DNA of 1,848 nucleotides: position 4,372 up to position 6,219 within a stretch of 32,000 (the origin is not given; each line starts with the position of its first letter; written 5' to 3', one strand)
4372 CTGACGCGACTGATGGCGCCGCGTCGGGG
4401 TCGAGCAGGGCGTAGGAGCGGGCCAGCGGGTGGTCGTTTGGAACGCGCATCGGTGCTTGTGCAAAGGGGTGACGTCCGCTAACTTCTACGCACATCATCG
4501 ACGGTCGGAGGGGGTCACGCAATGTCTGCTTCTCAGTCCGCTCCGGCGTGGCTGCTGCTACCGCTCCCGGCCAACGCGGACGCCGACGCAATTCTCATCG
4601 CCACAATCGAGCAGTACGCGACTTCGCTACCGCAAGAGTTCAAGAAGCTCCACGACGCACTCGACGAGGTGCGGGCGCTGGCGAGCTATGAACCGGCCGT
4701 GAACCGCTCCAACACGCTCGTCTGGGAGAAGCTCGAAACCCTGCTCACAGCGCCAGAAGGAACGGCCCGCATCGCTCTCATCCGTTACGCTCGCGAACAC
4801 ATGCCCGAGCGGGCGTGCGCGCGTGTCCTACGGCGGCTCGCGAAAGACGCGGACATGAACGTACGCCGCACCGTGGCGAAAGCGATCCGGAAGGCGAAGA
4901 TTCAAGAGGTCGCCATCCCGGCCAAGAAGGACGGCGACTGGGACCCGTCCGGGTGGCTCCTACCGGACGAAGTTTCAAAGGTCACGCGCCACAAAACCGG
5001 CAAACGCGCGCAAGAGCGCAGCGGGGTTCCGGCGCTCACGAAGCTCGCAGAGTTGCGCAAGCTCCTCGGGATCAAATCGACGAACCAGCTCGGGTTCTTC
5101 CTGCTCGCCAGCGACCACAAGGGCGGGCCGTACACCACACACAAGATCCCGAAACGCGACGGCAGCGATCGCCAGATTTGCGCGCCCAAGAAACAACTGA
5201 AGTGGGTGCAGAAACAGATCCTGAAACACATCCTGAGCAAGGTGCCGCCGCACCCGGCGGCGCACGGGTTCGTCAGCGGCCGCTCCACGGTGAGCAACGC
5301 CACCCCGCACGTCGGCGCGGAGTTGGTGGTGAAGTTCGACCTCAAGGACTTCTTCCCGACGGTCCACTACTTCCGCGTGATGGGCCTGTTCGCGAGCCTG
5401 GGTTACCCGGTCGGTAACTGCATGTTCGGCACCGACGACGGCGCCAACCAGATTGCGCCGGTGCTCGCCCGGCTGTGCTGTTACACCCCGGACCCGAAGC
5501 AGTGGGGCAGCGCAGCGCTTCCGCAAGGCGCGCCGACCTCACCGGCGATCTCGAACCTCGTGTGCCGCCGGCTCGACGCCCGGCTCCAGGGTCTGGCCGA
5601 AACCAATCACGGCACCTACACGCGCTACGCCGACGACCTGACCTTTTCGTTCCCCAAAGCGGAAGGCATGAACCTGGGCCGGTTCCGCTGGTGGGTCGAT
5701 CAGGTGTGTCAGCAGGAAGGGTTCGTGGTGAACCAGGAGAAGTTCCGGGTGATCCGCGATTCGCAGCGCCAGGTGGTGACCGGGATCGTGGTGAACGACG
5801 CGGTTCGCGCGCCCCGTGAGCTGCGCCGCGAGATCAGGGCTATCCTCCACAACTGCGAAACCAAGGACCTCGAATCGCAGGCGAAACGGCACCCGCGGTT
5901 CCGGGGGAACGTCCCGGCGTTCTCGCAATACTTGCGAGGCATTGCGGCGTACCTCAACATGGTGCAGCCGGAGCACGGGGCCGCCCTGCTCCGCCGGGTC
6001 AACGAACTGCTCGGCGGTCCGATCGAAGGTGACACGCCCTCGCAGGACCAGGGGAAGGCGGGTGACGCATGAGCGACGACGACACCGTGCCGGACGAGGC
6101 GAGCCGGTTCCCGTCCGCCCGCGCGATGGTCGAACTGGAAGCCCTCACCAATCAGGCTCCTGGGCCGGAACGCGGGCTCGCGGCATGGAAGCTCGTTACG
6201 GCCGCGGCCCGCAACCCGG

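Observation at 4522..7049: Retron-type reverse transcriptase translationally coupled to a non-catalytic SUMF1/FGE-fold protein: candidate undescribed RT-based system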

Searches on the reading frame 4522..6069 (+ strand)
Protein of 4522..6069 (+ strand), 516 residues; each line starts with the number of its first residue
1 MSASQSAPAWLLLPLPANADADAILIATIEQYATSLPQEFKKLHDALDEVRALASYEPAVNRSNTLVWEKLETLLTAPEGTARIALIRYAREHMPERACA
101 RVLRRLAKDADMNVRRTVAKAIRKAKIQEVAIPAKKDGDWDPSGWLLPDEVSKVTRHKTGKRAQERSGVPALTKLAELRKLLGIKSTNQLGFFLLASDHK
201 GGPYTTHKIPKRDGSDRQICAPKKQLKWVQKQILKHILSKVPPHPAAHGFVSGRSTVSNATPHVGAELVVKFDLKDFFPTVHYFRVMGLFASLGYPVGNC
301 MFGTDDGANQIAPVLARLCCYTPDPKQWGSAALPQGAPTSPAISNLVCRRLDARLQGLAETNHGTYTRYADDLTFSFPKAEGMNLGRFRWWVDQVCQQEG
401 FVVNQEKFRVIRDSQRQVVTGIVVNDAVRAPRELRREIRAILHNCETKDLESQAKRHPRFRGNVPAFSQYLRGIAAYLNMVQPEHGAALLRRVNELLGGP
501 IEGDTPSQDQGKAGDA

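Call 4: search_protein_families(library=pfam, proteins=[window:4522-6069:+], max_evalue=0.1)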
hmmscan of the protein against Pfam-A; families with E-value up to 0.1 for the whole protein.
window:4522-6069:+ (516 aa): 2 families
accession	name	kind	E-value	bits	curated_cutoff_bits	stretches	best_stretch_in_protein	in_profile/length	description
PF00078.32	RVT_1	-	5.5e-19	69.1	29.6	1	209-417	1-198/205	Reverse transcriptase (RNA-dependent DNA polymerase)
PF13646.12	HEAT_2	-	0.0001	23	27.7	1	71-131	4-63/88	HEAT repeats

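Call 5: search_protein_families(library=padloc, proteins=[window:4522-6069:+], max_evalue=0.1)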
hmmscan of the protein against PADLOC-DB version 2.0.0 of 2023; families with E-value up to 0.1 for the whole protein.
window:4522-6069:+ (516 aa): 56 families (the best 25 are shown)
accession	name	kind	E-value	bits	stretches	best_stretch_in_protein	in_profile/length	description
PDLC02956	RT_XIII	-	1.2e-109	365.5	1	115-497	61-424/469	-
PDLC02949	RT_other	-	2.6e-92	308.5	1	82-494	85-466/481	-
PDLC03740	RT_outgroup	-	1.6e-88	295.7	1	92-494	28-403/407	retron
PDLC02959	RT-Protease_XI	-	1.2e-81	273.2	1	170-486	6-308/510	single gene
PDLC02960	RT-Protease_XI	-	1.8e-81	272.6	1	171-485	5-304/506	single gene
PDLC02946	RT_III-A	-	7.1e-80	266.6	1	164-496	26-327/330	-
PDLC02962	RT-TIR_XII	-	1e-77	260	1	168-490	10-322/478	single gene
PDLC02961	RT-TIR_XII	-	1.2e-77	259.8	1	171-491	13-322/475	single gene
PDLC02944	RT_III-A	-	1.3e-77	260.3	1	162-496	33-368/597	-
PDLC02941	RT_II-A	-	8.4e-72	239.9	1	165-490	6-290/309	-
PDLC02943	RT_III-A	-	1.3e-70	235.9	1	165-487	15-307/322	-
PDLC02945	RT_III-A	-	5e-70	234.4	1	168-496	36-358/362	-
PDLC02942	RT_III-A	-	5e-67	224.4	1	168-485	38-324/341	-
PDLC02968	RT-Toprim_I-C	-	1.1e-65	220.5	1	186-457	11-261/529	single gene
PDLC02965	RT-Toprim_I-C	-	1.6e-65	220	1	186-457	11-261/529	single gene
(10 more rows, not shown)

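Call 6: search_protein_families(library=ncbifam, proteins=[window:4522-6069:+], max_evalue=0.1)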
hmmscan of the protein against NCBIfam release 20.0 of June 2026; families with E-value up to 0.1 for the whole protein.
window:4522-6069:+ (516 aa): 6 families
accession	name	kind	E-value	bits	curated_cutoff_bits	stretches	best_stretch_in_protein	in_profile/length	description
NF038237.1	retron_Ec67_fus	exception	3.2e-64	217.4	450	1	172-480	7-313/572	retron Ec67 family RNA-directed DNA polymerase/endonuclease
NF042941.1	Retron_TIR_antiphage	equivalog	5.4e-62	210.1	600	1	178-489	5-312/464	TIR domain-containing anti-phage reverse transcriptase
NF038233.2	retron_St85_RT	exception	3.2e-61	207.1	235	1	203-489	24-284/289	retron St85 family RNA-directed DNA polymerase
TIGR04416.1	group_II_RT_mat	equivalog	2.7e-14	53.1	300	2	333-482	180-329/353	group II intron reverse transcriptase/maturase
NF041746.1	Drt2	equivalog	2.1e-09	37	390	1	331-412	222-300/416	antiviral reverse transcriptase Drt2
NF041747.1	Drt3a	equivalog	0.00039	19.8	200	1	328-412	159-239/412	antiviral reverse transcriptase Drt3a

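Call 20: find_homologous_proteins(query=window:4522-6069:+, max_evalue=1e-20)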
Query window:4522-6069:+ (516 aa): 7745 proteins with E <= 1e-20 among 8000 candidates; the best 120 are listed.
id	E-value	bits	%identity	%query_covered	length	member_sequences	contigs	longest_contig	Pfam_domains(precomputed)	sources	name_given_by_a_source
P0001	0.0e+0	1128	95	100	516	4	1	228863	PF00078.33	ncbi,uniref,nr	ncbi:reverse transcriptase domain-containing protein [Gemmata sp. JC673]|uniref:RNA-directed DNA pol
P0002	0.0e+0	1069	90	100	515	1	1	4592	PF00078.33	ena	-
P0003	0.0e+0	1037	87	100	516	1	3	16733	PF00078.33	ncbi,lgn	ncbi:MAG TPA: reverse transcriptase family protein [Gemmata sp.]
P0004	0.0e+0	1034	86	100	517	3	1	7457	PF00078.33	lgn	-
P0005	1.0e-294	996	83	100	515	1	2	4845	PF00078.33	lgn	-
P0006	1.0e-293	993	83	100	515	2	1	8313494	PF00078.33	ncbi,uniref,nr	ncbi:RNA-directed DNA polymerase [Gemmata sp. G18]|uniref:RNA-directed DNA polymerase n=1 Tax=Gemmat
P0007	2.0e-286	968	81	100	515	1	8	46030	PF00078.33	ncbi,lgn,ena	-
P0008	1.2e-285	966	80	100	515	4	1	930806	PF00078.33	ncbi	-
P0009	9.3e-280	946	80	100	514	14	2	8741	PF00078.33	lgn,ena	-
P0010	1.3e-272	923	76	100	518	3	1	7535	PF00078.33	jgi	jgi:retron-type reverse transcriptase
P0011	4.9e-271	918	75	100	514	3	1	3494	PF00078.33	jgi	jgi:RNA-directed DNA polymerase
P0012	1.9e-270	916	79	97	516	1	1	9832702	PF00078.33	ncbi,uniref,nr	ncbi:reverse transcriptase family protein [Frigoriglobus tundricola]|uniref:RNA-directed DNA polymer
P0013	6.4e-270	914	78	97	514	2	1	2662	PF00078.33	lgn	-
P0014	1.7e-269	913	76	100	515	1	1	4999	PF00078.33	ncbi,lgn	-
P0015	6.3e-269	911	77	100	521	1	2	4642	PF00078.33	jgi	jgi:RNA-directed DNA polymerase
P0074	5.0e-198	677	60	98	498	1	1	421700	PF00078.33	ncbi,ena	-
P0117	6.8e-188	643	57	97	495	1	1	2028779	PF00078.33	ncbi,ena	-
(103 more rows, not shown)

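Call 21: find_encoding_contigs(protein=P0012, flank=8000, max_places=2)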
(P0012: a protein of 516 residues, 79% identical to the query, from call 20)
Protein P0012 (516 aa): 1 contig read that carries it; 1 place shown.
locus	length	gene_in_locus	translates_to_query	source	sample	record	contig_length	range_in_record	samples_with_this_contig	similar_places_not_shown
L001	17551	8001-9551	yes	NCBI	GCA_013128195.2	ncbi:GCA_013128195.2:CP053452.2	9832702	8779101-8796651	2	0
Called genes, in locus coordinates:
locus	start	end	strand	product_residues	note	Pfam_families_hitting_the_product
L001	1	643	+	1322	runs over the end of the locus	PF08757:CotH, PF23500:DUF7133, PF13646:HEAT_2 (faint), PF00034:Cytochrom_C (weak), PF13442:Cytochrome_CBB3 (faint)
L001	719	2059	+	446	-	PF22244:GCE_fung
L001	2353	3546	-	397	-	PF13271:DUF4062 (weak)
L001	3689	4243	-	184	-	PF08714:Fae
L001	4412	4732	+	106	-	PF06155:GBBH-like_N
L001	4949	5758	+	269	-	PF00142:Fer4_NifH (faint), PF09140:MipZ (weak), PF10609:ParA, PF13614:AAA_31, PF01656:CbiA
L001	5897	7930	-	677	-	PF13646:HEAT_2 (weak), PF02985:HEAT (faint), PF13646:HEAT_2 (weak), PF00248:Aldo_ket_red (weak)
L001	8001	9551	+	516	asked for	PF00078:RVT_1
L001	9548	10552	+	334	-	PF03781:FGE-sulfatase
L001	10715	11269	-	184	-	-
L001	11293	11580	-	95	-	-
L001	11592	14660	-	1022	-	PF00989:PAS, PF08448:PAS_4, PF13188:PAS_8 (faint), PF13426:PAS_9, PF00512:HisKA, PF02518:HATPase_c, PF00072:Response_reg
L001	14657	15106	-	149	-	PF13620:CarboxypepD_reg (weak)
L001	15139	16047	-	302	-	PF07963:N_methyl (weak), PF07596:SBP_bac_10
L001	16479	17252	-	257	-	PF06439:3keto-disac_hyd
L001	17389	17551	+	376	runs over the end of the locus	PF01408:GFO_IDH_MocA, PF22725:GFO_IDH_MocA_C3, PF02894:GFO_IDH_MocA_C (weak)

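Call 22: find_encoding_contigs(protein=P0117, flank=8000, max_places=2)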
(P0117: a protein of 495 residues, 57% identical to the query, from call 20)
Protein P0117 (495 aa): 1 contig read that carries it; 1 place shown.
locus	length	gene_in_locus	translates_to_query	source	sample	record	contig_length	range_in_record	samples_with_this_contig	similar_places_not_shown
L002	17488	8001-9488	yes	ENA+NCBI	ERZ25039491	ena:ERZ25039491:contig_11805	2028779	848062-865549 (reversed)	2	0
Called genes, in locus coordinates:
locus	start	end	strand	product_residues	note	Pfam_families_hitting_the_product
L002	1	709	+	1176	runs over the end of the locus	-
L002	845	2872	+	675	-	-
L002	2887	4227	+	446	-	-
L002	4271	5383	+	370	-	-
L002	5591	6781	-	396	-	PF13516:LRR_6 (faint)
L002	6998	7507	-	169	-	PF00583:Acetyltransf_1, PF13673:Acetyltransf_10, PF13508:Acetyltransf_7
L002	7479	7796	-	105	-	PF08681:TacA1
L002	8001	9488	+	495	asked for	PF00078:RVT_1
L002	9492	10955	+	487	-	PF03781:FGE-sulfatase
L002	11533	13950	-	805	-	PF04542:Sigma70_r2, PF08281:Sigma70_r4_2, PF23381:Beta-prop_IFT122_1st, PF25174:Beta-prop_THOC3, PF24807:WD40_CDC20-Fz, PF24814:WD40_Prp19, PF25175:Beta-prop_WDR5, PF25173:Beta-prop_WDR3_1st, +30 more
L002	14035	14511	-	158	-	PF01556:DnaJ_C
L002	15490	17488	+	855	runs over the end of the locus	PF02861:Clp_N, PF02861:Clp_N, PF00004:AAA, PF17871:AAA_lid_9, PF02151:UVR, PF00158:Sigma54_activat, PF00004:AAA, PF07724:AAA_2, +11 more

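Call 23: find_encoding_contigs(protein=P0074, flank=8000, max_places=2)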
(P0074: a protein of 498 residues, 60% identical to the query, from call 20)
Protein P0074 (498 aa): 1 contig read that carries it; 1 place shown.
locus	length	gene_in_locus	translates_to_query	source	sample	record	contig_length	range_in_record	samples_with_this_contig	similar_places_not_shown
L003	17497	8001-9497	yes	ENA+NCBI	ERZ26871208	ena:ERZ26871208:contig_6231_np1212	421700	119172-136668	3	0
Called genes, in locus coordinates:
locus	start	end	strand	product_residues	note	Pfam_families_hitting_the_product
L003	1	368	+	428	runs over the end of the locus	PF00483:NTP_transferase, PF24894:Hexapep_GlmU (faint), PF25247:LbH_GLGC, PF25084:LbH_EIF2B (faint), PF25087:GMPPB_C (faint)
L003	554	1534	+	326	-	PF00248:Aldo_ket_red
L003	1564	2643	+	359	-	PF00724:Oxidored_FMN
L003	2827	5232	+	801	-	PF02018:CBM_4_9 (weak), PF22848:ASD1_dom, PF06964:Alpha-L-AF_C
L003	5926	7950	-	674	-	PF13646:HEAT_2 (faint), PF02985:HEAT (faint), PF00248:Aldo_ket_red (faint)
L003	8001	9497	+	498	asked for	PF00078:RVT_1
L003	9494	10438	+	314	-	PF03781:FGE-sulfatase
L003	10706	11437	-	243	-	PF10503:Esterase_PHB (faint), PF02230:Abhydrolase_2 (weak)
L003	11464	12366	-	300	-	PF01261:AP_endonuc_2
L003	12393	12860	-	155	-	-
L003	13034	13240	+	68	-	-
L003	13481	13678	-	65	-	PF04073:tRNA_edit (weak)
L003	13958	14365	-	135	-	-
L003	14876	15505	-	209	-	PF04073:tRNA_edit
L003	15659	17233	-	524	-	PF00583:Acetyltransf_1 (weak), PF00795:CN_hydrolase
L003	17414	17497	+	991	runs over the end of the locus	PF07635:PSCyt1, PF07583:PSCyt2, PF07587:PSD1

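Call 26: find_related_loci(query=A1, collection=genome_contigs, flank=8000)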
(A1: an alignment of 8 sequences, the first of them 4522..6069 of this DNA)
Query A1 (516 aa) in genome_contigs; peptide patterns used: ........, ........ (x = any residue, [..] = any of these).
600 stretches matched a pattern (row limit reached: there are more); 596 encode a relative of the query (tblastn E <= 1e-3); the best 80 are kept; 80 distinct loci.
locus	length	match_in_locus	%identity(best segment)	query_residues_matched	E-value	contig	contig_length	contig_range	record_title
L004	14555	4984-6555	73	1-516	0e+0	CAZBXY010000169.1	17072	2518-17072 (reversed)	MAG TPA_asm: uncultured Frigoriglobus sp. isolate SRP287051_co2_76 genome assembly, contig: NODE_6254_length_17072_cov_1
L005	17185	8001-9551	74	1-513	0e+0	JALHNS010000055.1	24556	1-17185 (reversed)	MAG: Gemmata sp. isolate Bin_69_sub c_000000008704, whole genome shotgun sequence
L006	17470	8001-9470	57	1-498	0e+0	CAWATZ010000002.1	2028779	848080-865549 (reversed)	MAG: uncultured Planctomycetota bacterium isolate MFD02248.bin.2.136 genome assembly, contig: contig_11805, whole genome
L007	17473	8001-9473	59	8-498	3e-174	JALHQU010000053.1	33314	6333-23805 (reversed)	MAG: Fimbriiglobus sp. isolate maxbin.043 c_000000005958, whole genome shotgun sequence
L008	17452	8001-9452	51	7-498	4e-161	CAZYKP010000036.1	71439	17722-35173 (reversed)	MAG TPA_asm: uncultured Pirellulales bacterium isolate SRP128890_co1_145 genome assembly, contig: NODE_625_length_71439_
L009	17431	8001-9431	48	15-505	2e-140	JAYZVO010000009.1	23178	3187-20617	MAG: Myxococcota bacterium isolate XB_MAG542 DB_MAG542_0011, whole genome shotgun sequence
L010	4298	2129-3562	46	5-499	7e-136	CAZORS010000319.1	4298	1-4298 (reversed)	MAG TPA_asm: uncultured Pirellulaceae bacterium isolate SRP268394_co1_41 genome assembly, contig: NODE_27586_length_4298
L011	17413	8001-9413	48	15-499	2e-129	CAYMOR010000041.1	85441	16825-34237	MAG TPA_asm: uncultured Haliangium sp. isolate binchicken_co237_99 genome assembly, contig: NODE_215_length_85441_cov_24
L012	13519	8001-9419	46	7-498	5e-135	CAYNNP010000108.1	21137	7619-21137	MAG TPA_asm: uncultured Pirellulaceae bacterium isolate binchicken_co258_118 genome assembly, contig: NODE_1551_length_2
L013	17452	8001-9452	42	13-511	5e-103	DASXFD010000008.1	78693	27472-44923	MAG TPA_asm: Kofleriaceae bacterium isolate SMAG_U5129 k141_911702, whole genome shotgun sequence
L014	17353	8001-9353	41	40-497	4e-99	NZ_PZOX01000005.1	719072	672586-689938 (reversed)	Vitiosangium sp. GDMCC 1.1324 contig5, whole genome shotgun sequence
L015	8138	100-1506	40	25-498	7e-98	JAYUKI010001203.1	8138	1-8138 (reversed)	MAG: Myxococcales bacterium isolate GFS_9240 GFS_9240_1202, whole genome shotgun sequence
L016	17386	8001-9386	39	39-497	1e-96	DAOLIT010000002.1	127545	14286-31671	MAG TPA_asm: Pseudomonadota bacterium isolate AMR_MDS_0291 NODE_2_length_127545_cov_12.744309, whole genome shotgun sequ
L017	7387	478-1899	40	25-498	7e-92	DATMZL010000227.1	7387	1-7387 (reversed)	MAG TPA_asm: Polyangia bacterium isolate SMAG_U13173 k141_854789, whole genome shotgun sequence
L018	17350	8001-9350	40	42-497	1e-91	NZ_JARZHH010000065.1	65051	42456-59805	Polyangium sp. 6x1 NODE_65_length_65051_cov_25.849439, whole genome shotgun sequence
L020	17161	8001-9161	43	103-498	1e-89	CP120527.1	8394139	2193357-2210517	Myxococcaceae bacterium GXIMD 01537 chromosome, complete genome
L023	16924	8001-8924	43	169-484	1e-69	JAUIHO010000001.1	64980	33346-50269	MAG: Phycisphaerae bacterium isolate Co_bin.211 NODE_3457_length_64980_cov_1.083805, whole genome shotgun sequence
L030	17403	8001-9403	39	23-497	5e-67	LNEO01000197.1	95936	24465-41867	MAG: Deltaproteobacteria bacterium Ga0077539 Ga0077539_1169.2, whole genome shotgun sequence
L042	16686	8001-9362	41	42-498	8e-101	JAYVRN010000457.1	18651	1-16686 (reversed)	MAG: Myxococcales bacterium isolate GL73_DN_concoct_207_sub GL73_DN_concoct_207_sub_456, whole genome shotgun sequence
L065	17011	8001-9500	56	1-506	0e+0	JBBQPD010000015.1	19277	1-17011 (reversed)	MAG: Gemmatales bacterium isolate Co_metawrap_129 Cmw_129_k141_8598693_length_19277_cov_9.0000, whole genome shotgun seq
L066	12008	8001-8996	39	166-496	6e-62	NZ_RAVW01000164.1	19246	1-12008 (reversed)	Corallococcus exercitus strain AB043A NODE_164_19246_cov_11.2661_ID_16701, whole genome shotgun sequence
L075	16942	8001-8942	41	165-486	2e-61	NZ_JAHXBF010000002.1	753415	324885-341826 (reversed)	Hyalangium versicolor strain H56D21 NODE_2_length_753415_cov_24.342524, whole genome shotgun sequence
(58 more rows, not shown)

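Call 32: search_protein_families(library=padloc, proteins=[L013:4267-7896:+, L016:4614-7679:+, L018:1020-4082:+, L018:6633-7865:+, L020:3775-7530:+, L042:4448-7708:+, L014:1805-6400:+], max_evalue=0.001)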
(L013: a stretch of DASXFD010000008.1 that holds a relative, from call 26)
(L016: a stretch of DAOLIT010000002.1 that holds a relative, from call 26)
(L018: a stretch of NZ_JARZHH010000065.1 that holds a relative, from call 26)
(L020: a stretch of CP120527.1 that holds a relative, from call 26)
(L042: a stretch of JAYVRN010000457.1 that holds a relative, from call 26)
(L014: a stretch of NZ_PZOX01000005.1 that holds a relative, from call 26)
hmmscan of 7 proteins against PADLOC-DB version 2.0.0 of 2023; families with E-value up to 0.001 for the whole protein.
L013:4267-7896:+ (1210 aa): 0 families

L016:4614-7679:+ (1022 aa): 1 family
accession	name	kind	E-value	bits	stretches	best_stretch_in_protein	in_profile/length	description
PDLC02919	HEAT-ARM_XIII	-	7.4e-09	31.6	1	151-419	594-819/1972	-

L018:1020-4082:+ (1021 aa): 1 family
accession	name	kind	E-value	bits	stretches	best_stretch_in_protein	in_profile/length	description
PDLC02919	HEAT-ARM_XIII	-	2.4e-07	26.6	1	166-347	777-945/1972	-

L018:6633-7865:+ (411 aa): 0 families

L020:3775-7530:+ (1252 aa): 1 family
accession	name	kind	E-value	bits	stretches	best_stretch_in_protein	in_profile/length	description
PDLC02919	HEAT-ARM_XIII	-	6.8e-11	38.3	1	279-419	310-449/1972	-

L042:4448-7708:+ (1087 aa): 0 families

L014:1805-6400:+ (1532 aa): 0 families
